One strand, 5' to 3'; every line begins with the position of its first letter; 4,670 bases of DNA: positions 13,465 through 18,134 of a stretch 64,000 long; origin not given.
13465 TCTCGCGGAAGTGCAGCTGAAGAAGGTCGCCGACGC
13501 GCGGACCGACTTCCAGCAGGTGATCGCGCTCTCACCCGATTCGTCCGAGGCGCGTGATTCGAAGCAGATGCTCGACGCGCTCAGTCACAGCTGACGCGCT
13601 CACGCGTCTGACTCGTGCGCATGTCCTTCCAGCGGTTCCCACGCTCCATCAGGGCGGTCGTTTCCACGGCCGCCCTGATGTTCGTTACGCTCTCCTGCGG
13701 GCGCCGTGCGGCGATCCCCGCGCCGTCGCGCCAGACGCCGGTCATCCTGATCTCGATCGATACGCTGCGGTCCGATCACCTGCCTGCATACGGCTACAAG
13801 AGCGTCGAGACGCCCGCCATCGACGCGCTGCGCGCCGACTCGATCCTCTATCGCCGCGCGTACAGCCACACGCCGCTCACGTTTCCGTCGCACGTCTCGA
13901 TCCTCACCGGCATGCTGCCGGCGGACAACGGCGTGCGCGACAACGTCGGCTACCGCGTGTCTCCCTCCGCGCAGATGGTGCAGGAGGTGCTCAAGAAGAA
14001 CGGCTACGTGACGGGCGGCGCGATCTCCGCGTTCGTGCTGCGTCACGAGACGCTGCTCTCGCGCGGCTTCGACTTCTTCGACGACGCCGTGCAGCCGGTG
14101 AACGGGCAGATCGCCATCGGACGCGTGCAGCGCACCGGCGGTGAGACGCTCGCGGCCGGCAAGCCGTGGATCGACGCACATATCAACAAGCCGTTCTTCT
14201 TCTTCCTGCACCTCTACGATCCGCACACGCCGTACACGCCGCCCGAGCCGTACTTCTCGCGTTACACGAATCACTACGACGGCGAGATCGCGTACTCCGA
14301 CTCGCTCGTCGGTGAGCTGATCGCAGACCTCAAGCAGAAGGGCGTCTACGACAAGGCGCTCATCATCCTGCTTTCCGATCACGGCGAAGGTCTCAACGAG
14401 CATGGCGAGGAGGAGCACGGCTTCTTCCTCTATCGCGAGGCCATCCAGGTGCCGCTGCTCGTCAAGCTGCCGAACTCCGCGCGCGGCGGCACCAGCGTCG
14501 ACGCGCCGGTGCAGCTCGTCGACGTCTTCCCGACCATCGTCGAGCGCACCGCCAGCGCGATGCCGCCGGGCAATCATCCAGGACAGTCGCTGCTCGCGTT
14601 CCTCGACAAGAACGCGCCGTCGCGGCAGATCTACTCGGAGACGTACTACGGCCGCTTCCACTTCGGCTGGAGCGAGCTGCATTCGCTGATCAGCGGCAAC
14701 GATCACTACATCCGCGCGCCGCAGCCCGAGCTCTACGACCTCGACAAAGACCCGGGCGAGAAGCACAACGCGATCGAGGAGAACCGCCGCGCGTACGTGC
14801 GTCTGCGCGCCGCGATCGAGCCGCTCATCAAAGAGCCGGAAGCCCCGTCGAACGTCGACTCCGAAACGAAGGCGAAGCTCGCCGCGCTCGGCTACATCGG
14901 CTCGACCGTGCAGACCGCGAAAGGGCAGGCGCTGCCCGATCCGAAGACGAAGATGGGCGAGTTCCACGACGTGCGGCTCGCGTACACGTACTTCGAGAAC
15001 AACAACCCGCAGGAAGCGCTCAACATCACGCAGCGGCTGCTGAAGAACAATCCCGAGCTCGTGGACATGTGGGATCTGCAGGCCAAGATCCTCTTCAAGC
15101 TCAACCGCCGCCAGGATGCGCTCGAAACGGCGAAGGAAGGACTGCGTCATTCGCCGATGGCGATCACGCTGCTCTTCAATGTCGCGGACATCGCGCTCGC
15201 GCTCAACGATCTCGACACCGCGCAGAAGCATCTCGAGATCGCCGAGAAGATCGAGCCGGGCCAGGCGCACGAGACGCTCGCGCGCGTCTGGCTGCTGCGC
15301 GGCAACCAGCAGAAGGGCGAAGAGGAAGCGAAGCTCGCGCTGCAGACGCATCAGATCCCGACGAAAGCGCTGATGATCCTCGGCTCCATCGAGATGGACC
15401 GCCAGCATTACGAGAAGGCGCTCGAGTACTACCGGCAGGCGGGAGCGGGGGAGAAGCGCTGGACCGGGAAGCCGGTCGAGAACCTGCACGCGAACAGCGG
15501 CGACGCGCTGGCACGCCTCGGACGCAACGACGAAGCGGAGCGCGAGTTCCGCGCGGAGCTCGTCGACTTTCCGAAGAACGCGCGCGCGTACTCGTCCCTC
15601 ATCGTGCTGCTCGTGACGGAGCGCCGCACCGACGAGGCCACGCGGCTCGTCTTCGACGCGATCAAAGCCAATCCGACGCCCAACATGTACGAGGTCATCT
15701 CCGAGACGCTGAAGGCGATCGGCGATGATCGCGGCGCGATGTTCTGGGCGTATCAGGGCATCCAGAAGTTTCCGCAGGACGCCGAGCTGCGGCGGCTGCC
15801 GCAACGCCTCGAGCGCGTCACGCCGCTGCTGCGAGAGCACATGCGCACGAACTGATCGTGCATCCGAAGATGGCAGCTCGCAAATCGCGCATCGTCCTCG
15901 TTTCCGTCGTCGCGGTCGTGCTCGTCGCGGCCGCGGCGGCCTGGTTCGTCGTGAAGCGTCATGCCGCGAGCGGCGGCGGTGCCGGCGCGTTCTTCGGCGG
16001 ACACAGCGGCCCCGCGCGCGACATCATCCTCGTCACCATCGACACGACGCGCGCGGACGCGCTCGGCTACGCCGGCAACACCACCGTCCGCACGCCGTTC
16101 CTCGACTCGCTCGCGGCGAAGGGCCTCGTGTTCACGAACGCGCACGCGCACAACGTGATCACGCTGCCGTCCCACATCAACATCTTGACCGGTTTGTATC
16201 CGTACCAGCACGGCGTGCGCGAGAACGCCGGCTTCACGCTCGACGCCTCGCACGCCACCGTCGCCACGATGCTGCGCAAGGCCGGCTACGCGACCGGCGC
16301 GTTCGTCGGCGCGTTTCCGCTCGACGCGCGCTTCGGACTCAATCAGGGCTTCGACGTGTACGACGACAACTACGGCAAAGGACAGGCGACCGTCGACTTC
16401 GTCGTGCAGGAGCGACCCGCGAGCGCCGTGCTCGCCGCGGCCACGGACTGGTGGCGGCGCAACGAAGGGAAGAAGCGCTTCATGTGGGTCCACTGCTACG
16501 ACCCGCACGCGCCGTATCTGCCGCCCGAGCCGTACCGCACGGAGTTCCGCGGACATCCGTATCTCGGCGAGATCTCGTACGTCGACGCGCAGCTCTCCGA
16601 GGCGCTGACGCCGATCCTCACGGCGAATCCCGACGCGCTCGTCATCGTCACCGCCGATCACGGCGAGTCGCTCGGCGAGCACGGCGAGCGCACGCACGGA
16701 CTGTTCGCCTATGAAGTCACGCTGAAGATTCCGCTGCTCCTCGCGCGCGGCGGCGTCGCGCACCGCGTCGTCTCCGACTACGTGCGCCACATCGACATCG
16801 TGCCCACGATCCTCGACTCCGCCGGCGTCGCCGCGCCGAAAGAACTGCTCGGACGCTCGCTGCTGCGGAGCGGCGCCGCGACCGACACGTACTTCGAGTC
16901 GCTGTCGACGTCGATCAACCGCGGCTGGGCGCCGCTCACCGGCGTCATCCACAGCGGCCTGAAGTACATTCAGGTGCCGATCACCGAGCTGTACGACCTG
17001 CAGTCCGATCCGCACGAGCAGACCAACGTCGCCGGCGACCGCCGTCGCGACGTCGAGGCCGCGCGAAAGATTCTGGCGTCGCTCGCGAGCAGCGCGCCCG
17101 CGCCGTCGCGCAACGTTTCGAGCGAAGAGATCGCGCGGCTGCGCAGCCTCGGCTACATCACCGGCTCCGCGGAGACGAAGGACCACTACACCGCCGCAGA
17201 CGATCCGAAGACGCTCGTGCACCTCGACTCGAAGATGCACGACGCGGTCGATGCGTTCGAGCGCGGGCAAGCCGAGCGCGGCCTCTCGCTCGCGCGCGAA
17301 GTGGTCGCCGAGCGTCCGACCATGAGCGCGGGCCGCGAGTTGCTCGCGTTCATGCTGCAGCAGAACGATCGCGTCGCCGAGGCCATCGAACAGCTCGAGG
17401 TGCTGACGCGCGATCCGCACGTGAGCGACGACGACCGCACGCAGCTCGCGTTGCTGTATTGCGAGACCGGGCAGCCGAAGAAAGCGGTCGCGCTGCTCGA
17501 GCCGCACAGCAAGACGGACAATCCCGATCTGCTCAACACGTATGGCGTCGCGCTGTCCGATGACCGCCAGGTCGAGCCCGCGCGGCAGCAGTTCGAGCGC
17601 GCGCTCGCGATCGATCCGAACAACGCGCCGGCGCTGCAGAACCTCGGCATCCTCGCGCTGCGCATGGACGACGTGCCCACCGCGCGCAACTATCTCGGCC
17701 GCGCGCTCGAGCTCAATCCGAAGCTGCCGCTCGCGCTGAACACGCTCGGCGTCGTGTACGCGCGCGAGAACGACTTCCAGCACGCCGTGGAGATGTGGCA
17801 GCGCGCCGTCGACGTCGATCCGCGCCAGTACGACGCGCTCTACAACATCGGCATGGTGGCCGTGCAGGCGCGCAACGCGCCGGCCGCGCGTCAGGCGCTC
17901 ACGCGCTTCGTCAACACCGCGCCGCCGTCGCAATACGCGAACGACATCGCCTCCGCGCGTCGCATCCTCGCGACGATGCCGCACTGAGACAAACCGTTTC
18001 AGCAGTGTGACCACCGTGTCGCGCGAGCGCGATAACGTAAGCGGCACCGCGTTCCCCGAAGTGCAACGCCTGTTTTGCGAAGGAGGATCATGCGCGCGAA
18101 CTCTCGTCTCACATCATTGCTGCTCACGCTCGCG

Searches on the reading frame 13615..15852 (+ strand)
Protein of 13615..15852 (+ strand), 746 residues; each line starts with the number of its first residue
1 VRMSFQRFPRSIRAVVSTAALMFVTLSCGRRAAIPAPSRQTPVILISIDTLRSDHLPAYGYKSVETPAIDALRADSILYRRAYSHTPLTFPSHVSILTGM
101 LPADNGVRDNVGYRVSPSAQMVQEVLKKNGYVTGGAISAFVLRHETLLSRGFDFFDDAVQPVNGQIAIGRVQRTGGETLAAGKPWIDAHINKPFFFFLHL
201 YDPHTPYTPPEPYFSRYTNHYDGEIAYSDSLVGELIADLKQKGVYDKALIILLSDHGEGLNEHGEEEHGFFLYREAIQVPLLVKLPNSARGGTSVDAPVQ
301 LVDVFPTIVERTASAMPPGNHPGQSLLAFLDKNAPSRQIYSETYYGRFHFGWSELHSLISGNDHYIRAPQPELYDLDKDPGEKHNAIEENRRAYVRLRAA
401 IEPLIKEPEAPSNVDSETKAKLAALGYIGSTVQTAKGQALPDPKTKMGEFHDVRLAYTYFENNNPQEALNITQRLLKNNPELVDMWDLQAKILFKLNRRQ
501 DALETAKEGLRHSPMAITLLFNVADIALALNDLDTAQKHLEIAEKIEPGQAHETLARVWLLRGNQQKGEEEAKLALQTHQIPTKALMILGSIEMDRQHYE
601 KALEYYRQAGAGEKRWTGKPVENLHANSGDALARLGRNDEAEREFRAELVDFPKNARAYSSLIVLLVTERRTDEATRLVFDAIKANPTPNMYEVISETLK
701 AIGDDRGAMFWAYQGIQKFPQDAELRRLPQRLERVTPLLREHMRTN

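Call 58: search_protein_families(library=pfam, proteins=[window:13615-15852:+], max_evalue=0.0001)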
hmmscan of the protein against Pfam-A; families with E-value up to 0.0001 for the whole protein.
window:13615-15852:+ (746 aa): 13 families
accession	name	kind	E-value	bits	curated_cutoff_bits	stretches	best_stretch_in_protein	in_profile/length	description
PF00884.28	Sulfatase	-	2.1e-41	142.6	25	1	43-311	3-298/301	Sulfatase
PF13432.12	TPR_16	-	1.3e-16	61.1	32.7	1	629-686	4-61/65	Tetratricopeptide repeat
PF07719.23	TPR_2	-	6e-16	57.6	27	0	584-609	2-27/34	Tetratricopeptide repeat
PF01663.27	Phosphodiest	-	2.2e-15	57.5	23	1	43-113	1-68/342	Type I phosphodiesterase / nucleotide pyrophosphatase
PF13428.12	TPR_14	-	5.3e-15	54.9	23.5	0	454-491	6-43/44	Tetratricopeptide repeat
PF16347.10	SGSH_C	-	7.8e-13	49.3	29.3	1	268-395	3-140/154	N-sulphoglucosamine sulphohydrolase, C-terminal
PF14559.12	TPR_19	-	1.3e-10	41.9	25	0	454-492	30-68/68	Tetratricopeptide repeat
PF00515.34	TPR_1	-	4e-09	36.4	27.8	0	584-609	2-27/34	Tetratricopeptide repeat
PF13181.12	TPR_8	-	4.1e-09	36.3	25.7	0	584-609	2-27/34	Tetratricopeptide repeat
PF25063.1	ARM_TT21_C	-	2.4e-06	28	35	0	500-609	38-155/209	Tetratricopeptide repeat protein 21 C-terminal ARM domain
PF13424.12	TPR_12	-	3.5e-06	27.6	30.1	0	501-541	28-69/77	Tetratricopeptide repeat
PF12895.13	ANAPC3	-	1e-05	26.2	27.2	1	455-506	29-79/82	Anaphase-promoting complex, cyclosome, subunit 3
PF13174.12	TPR_6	-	1.6e-05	25.7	26.3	0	454-481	5-32/33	Tetratricopeptide repeat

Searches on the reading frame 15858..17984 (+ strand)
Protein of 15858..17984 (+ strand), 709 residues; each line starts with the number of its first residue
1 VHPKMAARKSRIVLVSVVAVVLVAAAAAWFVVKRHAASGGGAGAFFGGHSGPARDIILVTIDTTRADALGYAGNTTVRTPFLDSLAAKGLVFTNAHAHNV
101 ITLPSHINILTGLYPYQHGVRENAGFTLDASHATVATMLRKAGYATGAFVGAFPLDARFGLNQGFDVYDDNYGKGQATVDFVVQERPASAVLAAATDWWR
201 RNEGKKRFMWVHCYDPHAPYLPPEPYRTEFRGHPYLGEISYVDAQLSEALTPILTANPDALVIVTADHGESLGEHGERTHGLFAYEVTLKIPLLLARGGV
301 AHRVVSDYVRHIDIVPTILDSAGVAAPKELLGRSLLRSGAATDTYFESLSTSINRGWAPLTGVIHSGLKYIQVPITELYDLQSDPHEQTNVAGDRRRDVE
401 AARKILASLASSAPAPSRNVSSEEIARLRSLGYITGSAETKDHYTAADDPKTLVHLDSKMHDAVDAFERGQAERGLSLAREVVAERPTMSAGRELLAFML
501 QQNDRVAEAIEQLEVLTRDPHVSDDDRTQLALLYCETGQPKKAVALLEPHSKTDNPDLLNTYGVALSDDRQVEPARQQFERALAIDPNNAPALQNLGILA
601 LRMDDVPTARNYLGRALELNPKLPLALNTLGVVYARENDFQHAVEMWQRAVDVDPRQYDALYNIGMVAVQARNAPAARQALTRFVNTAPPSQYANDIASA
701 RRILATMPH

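Call 58: search_protein_families(library=pfam, proteins=[window:15858-17984:+], max_evalue=0.0001)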
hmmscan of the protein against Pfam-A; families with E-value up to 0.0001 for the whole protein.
window:15858-17984:+ (709 aa): 19 families
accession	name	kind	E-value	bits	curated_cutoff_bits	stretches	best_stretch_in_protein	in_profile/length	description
PF00884.28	Sulfatase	-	5.9e-39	134.6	25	1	55-324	2-301/301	Sulfatase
PF07719.23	TPR_2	-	1.7e-21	74.9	27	0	625-656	2-33/34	Tetratricopeptide repeat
PF13431.12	TPR_17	-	2.8e-19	68.2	24.4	1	579-610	2-33/34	Tetratricopeptide repeat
PF14559.12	TPR_19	-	9.1e-17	61.6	25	1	573-622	8-57/68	Tetratricopeptide repeat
PF00515.34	TPR_1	-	7.4e-16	57.7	27.8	0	625-656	2-33/34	Tetratricopeptide repeat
PF13371.12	TPR_9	-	2.2e-14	53.7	35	1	632-702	3-70/73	Tetratricopeptide repeat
PF13414.12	TPR_11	-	9.4e-14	51.3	26.8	0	573-599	11-37/42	TPR repeat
PF13432.12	TPR_16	-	1.1e-13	51.7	32.7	1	630-685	3-58/65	Tetratricopeptide repeat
PF13424.12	TPR_12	-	1e-11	45.3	30.1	1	593-654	5-75/77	Tetratricopeptide repeat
PF16347.10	SGSH_C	-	7.1e-11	42.9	29.3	1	282-396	9-136/154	N-sulphoglucosamine sulphohydrolase, C-terminal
PF13428.12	TPR_14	-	9.6e-11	41.7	23.5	0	556-598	1-43/44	Tetratricopeptide repeat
PF13181.12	TPR_8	-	5.3e-10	39.1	25.7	0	626-655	3-32/34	Tetratricopeptide repeat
PF13174.12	TPR_6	-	1.4e-09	38.4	26.3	0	659-690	1-32/33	Tetratricopeptide repeat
PF23914.1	TPR_CcmH_CycH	-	9.2e-09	35.8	42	1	567-651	61-148/158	Cytochrome c-type biogenesis protein H TPR domain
PF12895.13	ANAPC3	-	1.8e-08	35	27.2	0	523-562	22-60/82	Anaphase-promoting complex, cyclosome, subunit 3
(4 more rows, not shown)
